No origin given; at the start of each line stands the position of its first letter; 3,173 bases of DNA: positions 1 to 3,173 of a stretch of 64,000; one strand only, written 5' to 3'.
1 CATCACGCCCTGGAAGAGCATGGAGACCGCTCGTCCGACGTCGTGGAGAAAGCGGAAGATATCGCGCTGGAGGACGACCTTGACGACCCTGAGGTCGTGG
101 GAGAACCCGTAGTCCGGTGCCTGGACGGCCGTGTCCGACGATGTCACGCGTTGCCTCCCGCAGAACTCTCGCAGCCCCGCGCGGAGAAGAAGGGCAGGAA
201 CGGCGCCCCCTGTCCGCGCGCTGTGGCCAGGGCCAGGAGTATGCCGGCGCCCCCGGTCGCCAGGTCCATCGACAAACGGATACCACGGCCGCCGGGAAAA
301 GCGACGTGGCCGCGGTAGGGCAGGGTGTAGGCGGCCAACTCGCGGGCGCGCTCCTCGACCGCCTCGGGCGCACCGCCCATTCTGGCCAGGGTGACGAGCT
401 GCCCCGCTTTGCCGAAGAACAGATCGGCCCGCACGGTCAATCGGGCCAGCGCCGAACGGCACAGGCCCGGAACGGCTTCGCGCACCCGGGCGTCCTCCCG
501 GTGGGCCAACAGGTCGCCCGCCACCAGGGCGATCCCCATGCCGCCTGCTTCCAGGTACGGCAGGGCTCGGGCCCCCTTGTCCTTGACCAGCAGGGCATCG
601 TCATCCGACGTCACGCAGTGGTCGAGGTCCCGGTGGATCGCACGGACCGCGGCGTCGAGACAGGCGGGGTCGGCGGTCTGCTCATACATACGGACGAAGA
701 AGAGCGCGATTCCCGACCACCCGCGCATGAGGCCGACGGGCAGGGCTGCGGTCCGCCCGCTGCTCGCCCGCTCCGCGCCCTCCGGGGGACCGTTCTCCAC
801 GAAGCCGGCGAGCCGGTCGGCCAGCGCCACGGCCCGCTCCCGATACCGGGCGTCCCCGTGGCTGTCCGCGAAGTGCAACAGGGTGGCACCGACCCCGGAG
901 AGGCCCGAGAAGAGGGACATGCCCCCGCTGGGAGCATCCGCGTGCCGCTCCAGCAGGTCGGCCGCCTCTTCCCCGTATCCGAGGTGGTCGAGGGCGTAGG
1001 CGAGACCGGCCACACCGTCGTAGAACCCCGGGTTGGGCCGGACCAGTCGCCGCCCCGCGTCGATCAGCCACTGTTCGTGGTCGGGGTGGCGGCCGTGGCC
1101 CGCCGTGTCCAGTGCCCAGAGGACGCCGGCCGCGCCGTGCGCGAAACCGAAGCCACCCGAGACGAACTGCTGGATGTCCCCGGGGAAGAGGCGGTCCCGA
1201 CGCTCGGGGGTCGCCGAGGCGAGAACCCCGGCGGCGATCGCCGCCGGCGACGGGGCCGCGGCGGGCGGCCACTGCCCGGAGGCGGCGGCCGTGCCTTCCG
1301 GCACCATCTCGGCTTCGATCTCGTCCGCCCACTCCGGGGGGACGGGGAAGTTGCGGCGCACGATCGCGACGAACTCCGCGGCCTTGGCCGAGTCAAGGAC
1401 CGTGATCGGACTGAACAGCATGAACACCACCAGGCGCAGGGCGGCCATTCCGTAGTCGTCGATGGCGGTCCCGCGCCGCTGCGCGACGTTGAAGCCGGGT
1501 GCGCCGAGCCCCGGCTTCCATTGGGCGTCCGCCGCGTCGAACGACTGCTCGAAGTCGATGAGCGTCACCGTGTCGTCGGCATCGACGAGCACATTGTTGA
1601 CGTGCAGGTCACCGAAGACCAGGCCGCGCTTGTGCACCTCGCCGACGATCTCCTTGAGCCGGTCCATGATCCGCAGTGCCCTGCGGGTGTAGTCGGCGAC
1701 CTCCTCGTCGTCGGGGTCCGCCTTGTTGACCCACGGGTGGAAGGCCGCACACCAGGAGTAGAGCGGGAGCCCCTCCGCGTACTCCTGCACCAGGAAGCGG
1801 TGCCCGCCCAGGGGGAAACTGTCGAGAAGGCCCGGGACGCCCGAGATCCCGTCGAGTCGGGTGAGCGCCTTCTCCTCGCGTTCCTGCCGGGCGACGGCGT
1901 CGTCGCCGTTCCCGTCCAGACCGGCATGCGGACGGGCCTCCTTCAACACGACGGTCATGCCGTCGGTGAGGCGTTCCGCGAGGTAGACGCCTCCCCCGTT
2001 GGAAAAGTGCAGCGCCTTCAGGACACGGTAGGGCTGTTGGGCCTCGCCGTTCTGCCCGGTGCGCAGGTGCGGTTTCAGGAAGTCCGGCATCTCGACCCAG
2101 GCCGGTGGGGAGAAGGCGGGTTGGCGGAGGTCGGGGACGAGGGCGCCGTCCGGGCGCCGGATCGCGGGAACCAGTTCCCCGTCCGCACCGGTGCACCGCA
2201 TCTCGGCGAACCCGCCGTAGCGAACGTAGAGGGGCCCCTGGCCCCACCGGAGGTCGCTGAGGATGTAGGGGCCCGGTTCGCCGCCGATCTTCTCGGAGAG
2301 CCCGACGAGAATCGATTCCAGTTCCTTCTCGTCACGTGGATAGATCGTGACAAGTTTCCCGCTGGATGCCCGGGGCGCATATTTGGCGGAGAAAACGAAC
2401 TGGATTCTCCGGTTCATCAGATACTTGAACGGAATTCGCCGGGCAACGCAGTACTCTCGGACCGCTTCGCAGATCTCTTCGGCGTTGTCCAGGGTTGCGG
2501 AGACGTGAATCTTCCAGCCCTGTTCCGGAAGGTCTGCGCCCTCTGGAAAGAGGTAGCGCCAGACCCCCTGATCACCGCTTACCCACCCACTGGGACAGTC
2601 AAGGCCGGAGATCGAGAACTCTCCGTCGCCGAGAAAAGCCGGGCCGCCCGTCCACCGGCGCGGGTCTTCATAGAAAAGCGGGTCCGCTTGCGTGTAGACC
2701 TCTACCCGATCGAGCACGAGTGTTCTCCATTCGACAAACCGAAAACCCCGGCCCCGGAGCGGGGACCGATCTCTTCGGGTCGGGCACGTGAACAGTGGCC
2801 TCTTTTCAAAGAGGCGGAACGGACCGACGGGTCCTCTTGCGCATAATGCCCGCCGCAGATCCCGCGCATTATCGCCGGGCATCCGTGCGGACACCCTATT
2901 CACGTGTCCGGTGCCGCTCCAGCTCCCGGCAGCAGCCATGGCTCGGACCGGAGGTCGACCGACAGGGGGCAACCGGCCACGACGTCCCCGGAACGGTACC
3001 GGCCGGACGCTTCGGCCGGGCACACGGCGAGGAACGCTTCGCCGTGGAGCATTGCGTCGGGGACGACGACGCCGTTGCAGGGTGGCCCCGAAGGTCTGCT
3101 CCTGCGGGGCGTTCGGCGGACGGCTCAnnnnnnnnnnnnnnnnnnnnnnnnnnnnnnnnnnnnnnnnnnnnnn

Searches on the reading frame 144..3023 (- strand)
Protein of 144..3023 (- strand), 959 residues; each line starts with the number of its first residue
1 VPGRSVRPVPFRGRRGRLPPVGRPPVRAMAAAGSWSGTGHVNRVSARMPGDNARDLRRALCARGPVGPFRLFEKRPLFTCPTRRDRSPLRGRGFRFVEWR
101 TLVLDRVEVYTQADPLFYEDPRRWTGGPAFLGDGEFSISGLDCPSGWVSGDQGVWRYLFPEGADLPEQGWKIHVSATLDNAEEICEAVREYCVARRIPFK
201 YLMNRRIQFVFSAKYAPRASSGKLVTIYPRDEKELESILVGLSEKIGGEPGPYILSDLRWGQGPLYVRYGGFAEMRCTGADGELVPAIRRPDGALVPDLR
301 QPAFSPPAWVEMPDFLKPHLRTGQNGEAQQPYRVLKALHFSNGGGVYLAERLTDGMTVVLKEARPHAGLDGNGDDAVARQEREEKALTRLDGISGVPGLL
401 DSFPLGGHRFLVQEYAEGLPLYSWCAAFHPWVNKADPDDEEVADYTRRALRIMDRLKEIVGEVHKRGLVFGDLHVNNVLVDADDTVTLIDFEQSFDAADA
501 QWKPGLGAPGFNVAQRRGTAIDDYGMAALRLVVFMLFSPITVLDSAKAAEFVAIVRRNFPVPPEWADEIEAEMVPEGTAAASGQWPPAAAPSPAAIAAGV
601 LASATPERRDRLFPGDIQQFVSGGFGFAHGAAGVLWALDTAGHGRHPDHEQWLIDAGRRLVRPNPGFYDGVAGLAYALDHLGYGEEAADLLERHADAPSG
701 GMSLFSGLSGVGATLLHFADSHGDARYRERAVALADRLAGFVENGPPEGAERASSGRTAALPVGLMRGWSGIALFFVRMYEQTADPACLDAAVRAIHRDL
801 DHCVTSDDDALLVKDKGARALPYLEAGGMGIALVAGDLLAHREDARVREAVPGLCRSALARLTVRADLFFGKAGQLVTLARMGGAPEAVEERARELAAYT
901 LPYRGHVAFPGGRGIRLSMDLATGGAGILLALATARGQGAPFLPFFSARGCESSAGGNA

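Call 7: search_protein_families(library=pfam, proteins=[window:144-3023:-], max_evalue=0.001)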
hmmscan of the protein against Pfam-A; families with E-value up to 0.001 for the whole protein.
window:144-3023:- (959 aa): 5 families
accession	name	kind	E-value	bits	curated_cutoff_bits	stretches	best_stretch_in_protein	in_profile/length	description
PF25816.1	RamC_N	-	7.1e-76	254.4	27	1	141-323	7-188/191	RamC, N-terminal domain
PF05147.19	LANC_like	-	8.5e-09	34.9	23.2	1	707-784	270-342/350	Lanthionine synthetase C-like protein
PF00069.31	Pkinase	-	1.6e-05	24.9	31.7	1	343-494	12-145/263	Protein kinase domain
PF01636.29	APH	-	6.3e-05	23.3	23.2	1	436-493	140-196/239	Phosphotransferase enzyme family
PF01163.29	RIO1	-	0.00037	20.6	22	1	455-502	112-159/187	RIO domain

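Call 24: find_homologous_proteins(query=window:144-3023:-, max_evalue=1e-20)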
Query window:144-3023:- (959 aa): 5013 proteins with E <= 1e-20 among 8000 candidates; the best 120 are listed.
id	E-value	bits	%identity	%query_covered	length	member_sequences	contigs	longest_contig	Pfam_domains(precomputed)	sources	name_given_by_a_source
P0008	0.0e+0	1964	100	89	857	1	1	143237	PF00069.32,PF25816.2,PF05147.20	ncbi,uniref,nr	ncbi:class III lanthionine synthetase LanKC [Nocardiopsis ansamitocini]|uniref:Serine/threonine prot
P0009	0.0e+0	1240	63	89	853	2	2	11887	PF00069.32,PF25816.2,PF05147.20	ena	-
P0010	0.0e+0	1230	62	89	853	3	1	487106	PF00069.32,PF25816.2,PF05147.20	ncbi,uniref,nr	ncbi:class III lanthionine synthetase LanKC [Nocardiopsis sp. ATB16-24]|uniref:class III lanthionine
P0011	0.0e+0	1180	61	89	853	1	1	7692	PF00069.32,PF25816.2,PF05147.20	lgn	-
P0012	0.0e+0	1136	60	88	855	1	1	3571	PF25816.2,PF05147.20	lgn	-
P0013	0.0e+0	1127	58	89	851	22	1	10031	PF00069.32,PF25816.2,PF05147.20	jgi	jgi:hypothetical protein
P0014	0.0e+0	1053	59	88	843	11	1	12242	PF00069.32,PF25816.2,PF05147.20,PF01636.30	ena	-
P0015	0.0e+0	1029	58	88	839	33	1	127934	PF00069.32,PF25816.2,PF05147.20,PF01636.30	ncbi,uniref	ncbi:class III lanthionine synthetase LanKC [Nocardiopsis dassonvillei]|uniref:class III lanthionine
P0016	4.1e-296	1003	57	88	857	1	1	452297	PF00069.32,PF25816.2,PF05147.20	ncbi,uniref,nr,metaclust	ncbi:class III lanthionine synthetase LanKC [Nocardiopsis ganjiahuensis]|uniref:class III lanthionin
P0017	3.8e-295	1000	53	88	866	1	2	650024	PF00069.32,PF25816.2,PF05147.20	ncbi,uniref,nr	ncbi:class III lanthionine synthetase LanKC [Sinosporangium siamense]|uniref:Serine/threonine protei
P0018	2.4e-294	997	53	88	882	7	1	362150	PF00069.32,PF25816.2,PF03109.23,PF05147.20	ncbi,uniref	ncbi:class III lanthionine synthetase LanKC [Streptosporangium sp. NPDC000563]|uniref:class III lant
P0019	7.4e-294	996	52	88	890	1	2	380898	PF00069.32,PF25816.2,PF03109.23,PF05147.20,PF01636.30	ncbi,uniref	ncbi:class III lanthionine synthetase LanKC [Streptosporangium longisporum]|uniref:Class III lanthio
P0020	3.7e-292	990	51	88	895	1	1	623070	PF00069.32,PF25816.2,PF05147.20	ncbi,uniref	ncbi:class III lanthionine synthetase LanKC [Streptosporangium sp. NPDC050855]|uniref:class III lant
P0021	7.0e-292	989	52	88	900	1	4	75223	PF00069.32,PF25816.2,PF05147.20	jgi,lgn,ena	-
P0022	3.5e-290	983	51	88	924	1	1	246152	PF00069.32,PF25816.2,PF03109.23,PF05147.20,PF01636.30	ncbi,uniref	ncbi:class III lanthionine synthetase LanKC [Streptosporangium sp. V21-05]|uniref:class III lanthion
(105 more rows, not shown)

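Call 25: find_encoding_contigs(protein=P0010, flank=10000, max_places=1)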
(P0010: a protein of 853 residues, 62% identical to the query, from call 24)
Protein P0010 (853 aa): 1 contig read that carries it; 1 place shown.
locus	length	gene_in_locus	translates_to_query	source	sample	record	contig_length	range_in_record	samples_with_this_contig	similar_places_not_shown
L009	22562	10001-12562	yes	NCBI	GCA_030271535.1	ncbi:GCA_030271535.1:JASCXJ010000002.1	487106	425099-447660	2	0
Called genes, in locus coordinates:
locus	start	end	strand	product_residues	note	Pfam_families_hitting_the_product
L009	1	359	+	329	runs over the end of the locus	PF00005:ABC_tran, PF13304:AAA_21 (weak), PF13732:DrrA1-3_C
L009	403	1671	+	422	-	PF21036:EryCIII-like_N, PF06722:EryCIII-like_C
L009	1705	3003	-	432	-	PF21036:EryCIII-like_N, PF06722:EryCIII-like_C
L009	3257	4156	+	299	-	PF00483:NTP_transferase, PF12804:NTP_transf_3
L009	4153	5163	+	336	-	PF01073:3Beta_HSD, PF01370:Epimerase, PF02719:Polysacc_synt_2, PF04321:RmlD_sub_bind, PF05368:NmrA (weak), PF07993:NAD_binding_4, PF16363:GDP_Man_Dehyd, PF13460:NAD_binding_10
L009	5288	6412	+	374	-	PF00501:AMP-binding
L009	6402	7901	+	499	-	PF00221:Lyase_aromatic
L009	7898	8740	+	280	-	PF05175:MTS (weak), PF02353:CMAS, PF13489:Methyltransf_23 (weak), PF08241:Methyltransf_11, PF08242:Methyltransf_12, PF13649:Methyltransf_25, PF13847:Methyltransf_31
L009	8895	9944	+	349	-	PF08545:ACP_syn_III (weak), PF08541:ACP_syn_III_C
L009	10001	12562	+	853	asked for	PF25816:RamC_N, PF00069:Pkinase, PF05147:LANC_like (weak)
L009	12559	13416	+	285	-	PF01061:ABC2_membrane, PF12679:ABC2_membrane_2 (weak), PF12698:ABC2_membrane_3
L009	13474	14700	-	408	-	PF08421:Methyltransf_13, PF13489:Methyltransf_23, PF13847:Methyltransf_31 (weak), PF08241:Methyltransf_11, PF08242:Methyltransf_12, PF13649:Methyltransf_25, PF08484:Methyltransf_14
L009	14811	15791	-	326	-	PF01073:3Beta_HSD, PF01370:Epimerase, PF02719:Polysacc_synt_2, PF04321:RmlD_sub_bind, PF13460:NAD_binding_10, PF16363:GDP_Man_Dehyd, PF07993:NAD_binding_4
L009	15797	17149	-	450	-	PF03721:UDPG_MGDP_dh_N, PF00984:UDPG_MGDP_dh, PF03720:UDPG_MGDP_dh_C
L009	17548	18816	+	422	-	PF21036:EryCIII-like_N, PF06722:EryCIII-like_C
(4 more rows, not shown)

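Call 26: find_encoding_contigs(protein=P0009, flank=10000, max_places=2)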
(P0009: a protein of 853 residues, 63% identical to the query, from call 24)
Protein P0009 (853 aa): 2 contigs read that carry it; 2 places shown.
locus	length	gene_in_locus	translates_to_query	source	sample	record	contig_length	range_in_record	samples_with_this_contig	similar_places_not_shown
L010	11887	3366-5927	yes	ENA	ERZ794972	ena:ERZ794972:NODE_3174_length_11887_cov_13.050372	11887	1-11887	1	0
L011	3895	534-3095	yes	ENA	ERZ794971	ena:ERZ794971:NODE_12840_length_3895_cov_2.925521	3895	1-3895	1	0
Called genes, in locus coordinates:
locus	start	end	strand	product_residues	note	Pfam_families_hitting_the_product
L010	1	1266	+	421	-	?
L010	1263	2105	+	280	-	PF00891:Methyltransf_2 (faint), PF05175:MTS (weak), PF13489:Methyltransf_23 (weak), PF02353:CMAS, PF08241:Methyltransf_11, PF08242:Methyltransf_12, PF13649:Methyltransf_25, PF13847:Methyltransf_31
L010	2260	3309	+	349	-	PF08545:ACP_syn_III (weak), PF08541:ACP_syn_III_C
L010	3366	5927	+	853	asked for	PF25816:RamC_N, PF00069:Pkinase (weak), PF05147:LANC_like (weak)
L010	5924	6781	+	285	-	PF01061:ABC2_membrane, PF12698:ABC2_membrane_3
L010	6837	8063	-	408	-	PF08421:Methyltransf_13, PF13489:Methyltransf_23, PF13847:Methyltransf_31 (weak), PF08241:Methyltransf_11, PF08242:Methyltransf_12, PF13649:Methyltransf_25 (weak), PF08484:Methyltransf_14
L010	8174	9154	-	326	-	PF01073:3Beta_HSD, PF01370:Epimerase, PF02719:Polysacc_synt_2, PF04321:RmlD_sub_bind, PF13460:NAD_binding_10, PF16363:GDP_Man_Dehyd, PF07993:NAD_binding_4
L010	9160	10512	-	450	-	PF03446:NAD_binding_2 (faint), PF03721:UDPG_MGDP_dh_N, PF00984:UDPG_MGDP_dh, PF03720:UDPG_MGDP_dh_C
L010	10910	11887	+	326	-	?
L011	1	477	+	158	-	?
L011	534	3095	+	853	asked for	PF25816:RamC_N, PF00069:Pkinase (weak), PF05147:LANC_like (weak)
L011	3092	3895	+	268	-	?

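Call 27: find_encoding_contigs(protein=P0015, flank=10000, max_places=1)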
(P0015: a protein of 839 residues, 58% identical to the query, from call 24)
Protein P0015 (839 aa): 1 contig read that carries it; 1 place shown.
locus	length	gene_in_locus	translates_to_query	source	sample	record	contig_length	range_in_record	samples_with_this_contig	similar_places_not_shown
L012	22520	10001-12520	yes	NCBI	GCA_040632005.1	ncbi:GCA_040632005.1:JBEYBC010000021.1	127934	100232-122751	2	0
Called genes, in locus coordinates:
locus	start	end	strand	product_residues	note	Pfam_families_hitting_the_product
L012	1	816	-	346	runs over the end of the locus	PF08541:ACP_syn_III_C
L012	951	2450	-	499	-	PF00221:Lyase_aromatic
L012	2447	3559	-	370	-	PF00501:AMP-binding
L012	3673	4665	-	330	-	PF01073:3Beta_HSD, PF01370:Epimerase, PF02719:Polysacc_synt_2, PF04321:RmlD_sub_bind, PF07993:NAD_binding_4, PF13460:NAD_binding_10, PF16363:GDP_Man_Dehyd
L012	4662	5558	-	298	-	PF00483:NTP_transferase, PF12804:NTP_transf_3 (weak)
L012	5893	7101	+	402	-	PF21036:EryCIII-like_N, PF06722:EryCIII-like_C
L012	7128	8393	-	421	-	PF21036:EryCIII-like_N, PF00201:UDPGT (weak), PF06722:EryCIII-like_C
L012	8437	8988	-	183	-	-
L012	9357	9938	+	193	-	-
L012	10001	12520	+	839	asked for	PF25816:RamC_N, PF00069:Pkinase, PF01636:APH (faint), PF05147:LANC_like (faint)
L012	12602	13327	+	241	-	PF13489:Methyltransf_23, PF08241:Methyltransf_11, PF08242:Methyltransf_12, PF13649:Methyltransf_25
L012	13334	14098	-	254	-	PF14472:DUF4429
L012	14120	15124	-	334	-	PF00005:ABC_tran, PF13304:AAA_21 (weak), PF13732:DrrA1-3_C (weak)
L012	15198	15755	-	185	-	-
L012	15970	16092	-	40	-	-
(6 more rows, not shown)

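Call 30: find_encoding_contigs(protein=P0016, flank=10000, max_places=1)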
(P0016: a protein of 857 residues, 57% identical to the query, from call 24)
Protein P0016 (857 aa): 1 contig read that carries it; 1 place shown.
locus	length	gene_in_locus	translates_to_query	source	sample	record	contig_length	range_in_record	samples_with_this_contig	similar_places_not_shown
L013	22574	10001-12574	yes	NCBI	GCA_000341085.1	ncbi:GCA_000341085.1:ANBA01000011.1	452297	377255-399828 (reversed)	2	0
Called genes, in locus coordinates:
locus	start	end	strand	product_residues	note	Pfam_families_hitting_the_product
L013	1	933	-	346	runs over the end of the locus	PF08545:ACP_syn_III (weak), PF08541:ACP_syn_III_C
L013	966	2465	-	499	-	PF00221:Lyase_aromatic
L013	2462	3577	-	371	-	PF00501:AMP-binding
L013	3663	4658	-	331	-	PF01073:3Beta_HSD, PF01370:Epimerase, PF02719:Polysacc_synt_2, PF04321:RmlD_sub_bind, PF07993:NAD_binding_4, PF13460:NAD_binding_10, PF16363:GDP_Man_Dehyd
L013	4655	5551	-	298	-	PF00483:NTP_transferase, PF12804:NTP_transf_3 (weak)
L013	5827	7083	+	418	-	PF21036:EryCIII-like_N, PF06722:EryCIII-like_C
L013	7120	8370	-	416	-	PF21036:EryCIII-like_N, PF00201:UDPGT (faint), PF06722:EryCIII-like_C, PF04101:Glyco_tran_28_C (weak)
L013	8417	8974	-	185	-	-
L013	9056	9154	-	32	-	-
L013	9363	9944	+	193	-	-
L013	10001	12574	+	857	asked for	PF25816:RamC_N, PF00069:Pkinase (weak), PF05147:LANC_like (faint)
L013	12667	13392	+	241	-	PF13489:Methyltransf_23, PF13847:Methyltransf_31 (weak), PF08241:Methyltransf_11, PF08242:Methyltransf_12, PF13649:Methyltransf_25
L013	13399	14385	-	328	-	PF00005:ABC_tran, PF13304:AAA_21 (weak), PF13732:DrrA1-3_C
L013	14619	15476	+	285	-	PF01061:ABC2_membrane, PF12698:ABC2_membrane_3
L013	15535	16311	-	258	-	PF14472:DUF4429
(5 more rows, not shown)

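Call 31: find_encoding_contigs(protein=P0017, flank=10000, max_places=1)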
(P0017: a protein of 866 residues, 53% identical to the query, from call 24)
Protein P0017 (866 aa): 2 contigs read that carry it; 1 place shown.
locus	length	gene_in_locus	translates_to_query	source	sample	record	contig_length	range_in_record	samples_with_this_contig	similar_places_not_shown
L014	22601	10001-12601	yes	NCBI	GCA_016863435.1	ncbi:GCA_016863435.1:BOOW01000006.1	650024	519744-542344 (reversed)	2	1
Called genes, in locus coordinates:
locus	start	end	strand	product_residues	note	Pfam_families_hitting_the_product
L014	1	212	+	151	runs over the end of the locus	PF05523:FdtA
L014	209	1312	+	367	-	PF01041:DegT_DnrJ_EryC1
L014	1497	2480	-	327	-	PF01073:3Beta_HSD, PF01370:Epimerase, PF02719:Polysacc_synt_2, PF04321:RmlD_sub_bind, PF13460:NAD_binding_10, PF16363:GDP_Man_Dehyd, PF07993:NAD_binding_4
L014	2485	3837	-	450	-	PF02737:3HCDH_N (weak), PF02826:2-Hacid_dh_C (faint), PF03446:NAD_binding_2 (faint), PF03721:UDPG_MGDP_dh_N, PF00984:UDPG_MGDP_dh, PF03720:UDPG_MGDP_dh_C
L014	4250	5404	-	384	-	PF12698:ABC2_membrane_3, PF01061:ABC2_membrane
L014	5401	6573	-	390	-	PF12679:ABC2_membrane_2, PF12698:ABC2_membrane_3, PF01061:ABC2_membrane, PF12730:ABC2_membrane_4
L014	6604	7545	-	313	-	PF00005:ABC_tran, PF13304:AAA_21 (weak), PF13732:DrrA1-3_C (weak)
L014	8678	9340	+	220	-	PF13302:Acetyltransf_3 (faint)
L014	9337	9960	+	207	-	PF02441:Flavoprotein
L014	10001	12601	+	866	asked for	PF25816:RamC_N, PF00069:Pkinase (weak), PF05147:LANC_like (weak)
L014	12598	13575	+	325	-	PF00005:ABC_tran, PF13304:AAA_21 (weak), PF13732:DrrA1-3_C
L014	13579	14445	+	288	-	PF01061:ABC2_membrane, PF12679:ABC2_membrane_2 (weak), PF12698:ABC2_membrane_3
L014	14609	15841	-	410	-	PF00067:p450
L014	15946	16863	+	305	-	PF00126:HTH_1, PF03466:LysR_substrate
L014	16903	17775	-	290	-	PF04203:Sortase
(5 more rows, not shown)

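Call 60: search_solved_structures(query=window:144-2717:-, max_evalue=0.001)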
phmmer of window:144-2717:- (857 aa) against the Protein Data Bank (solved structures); distinct sequences matched with E-value up to 0.001: 18.
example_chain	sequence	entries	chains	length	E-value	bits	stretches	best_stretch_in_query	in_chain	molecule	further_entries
9wop_A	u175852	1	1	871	1.7e-107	363.7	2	37-435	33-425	Protein kinase domain-containing protein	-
9wj0_A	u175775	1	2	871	2.4e-107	363.2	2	37-435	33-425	Protein kinase domain-containing protein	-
8sao_B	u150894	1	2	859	1.3e-90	307.8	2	48-435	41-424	Class III lanthionine synthetase LanKC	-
8sap_A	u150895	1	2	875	1.4e-90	307.7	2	48-435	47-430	Class III lanthionine synthetase LanKC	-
8sam_A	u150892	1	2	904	1.6e-90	307.5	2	48-435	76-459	Class III lanthipeptide, Class III lanthionine synthetase LanKC fusion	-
9ugq_A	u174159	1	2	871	2.2e-79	270.7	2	42-432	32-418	SalKC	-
8w7l_B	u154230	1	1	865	2e-69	237.7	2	49-439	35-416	Protein kinase domain-containing protein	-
8w7a_A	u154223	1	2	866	2e-69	237.7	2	49-439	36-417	Protein kinase domain-containing protein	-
8w7l_A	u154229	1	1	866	2e-69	237.7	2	49-439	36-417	Protein kinase domain-containing protein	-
8w7j_A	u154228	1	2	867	2e-69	237.7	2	49-439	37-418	Protein kinase domain-containing protein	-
8wgo_A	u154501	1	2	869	2e-69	237.7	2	49-439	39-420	Protein kinase domain-containing protein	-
7wj6_A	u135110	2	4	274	3.2e-56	194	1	227-479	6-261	Serine/threonine protein kinase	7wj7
8car_A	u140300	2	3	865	1.1e-29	106.3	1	49-730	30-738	Serine/threonine protein kinase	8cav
9ruk_A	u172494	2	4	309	2e-07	32.6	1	229-436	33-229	Serine/threonine-protein kinase StkP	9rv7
9ru3_A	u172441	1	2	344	3.1e-07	32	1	230-436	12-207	Serine/threonine-protein kinase StkP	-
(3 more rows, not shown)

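Call 61: search_protein_families(library=ncbifam, proteins=[window:144-2717:-], max_evalue=0.00001)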
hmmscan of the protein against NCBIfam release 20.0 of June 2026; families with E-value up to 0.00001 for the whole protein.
window:144-2717:- (857 aa): 4 families
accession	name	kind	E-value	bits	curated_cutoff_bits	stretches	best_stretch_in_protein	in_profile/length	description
NF038151.1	lanthi_synth_III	equivalog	4.8e-289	961.4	575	1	6-831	2-833/833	class III lanthionine synthetase LanKC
NF038150.1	lanthi_synth_IV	equivalog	1.4e-109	367.6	650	1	45-834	1-844/851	class IV lanthionine synthetase LanL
TIGR03897.1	lanti_2_LanM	subfamily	1.9e-10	39.2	304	1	583-799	675-893/932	type 2 lanthipeptide synthetase LanM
TIGR03724.2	arch_bud32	equivalog_domain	7.2e-06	25.6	125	0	337-391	77-130/193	KEOPS complex kinase/ATPase Bud32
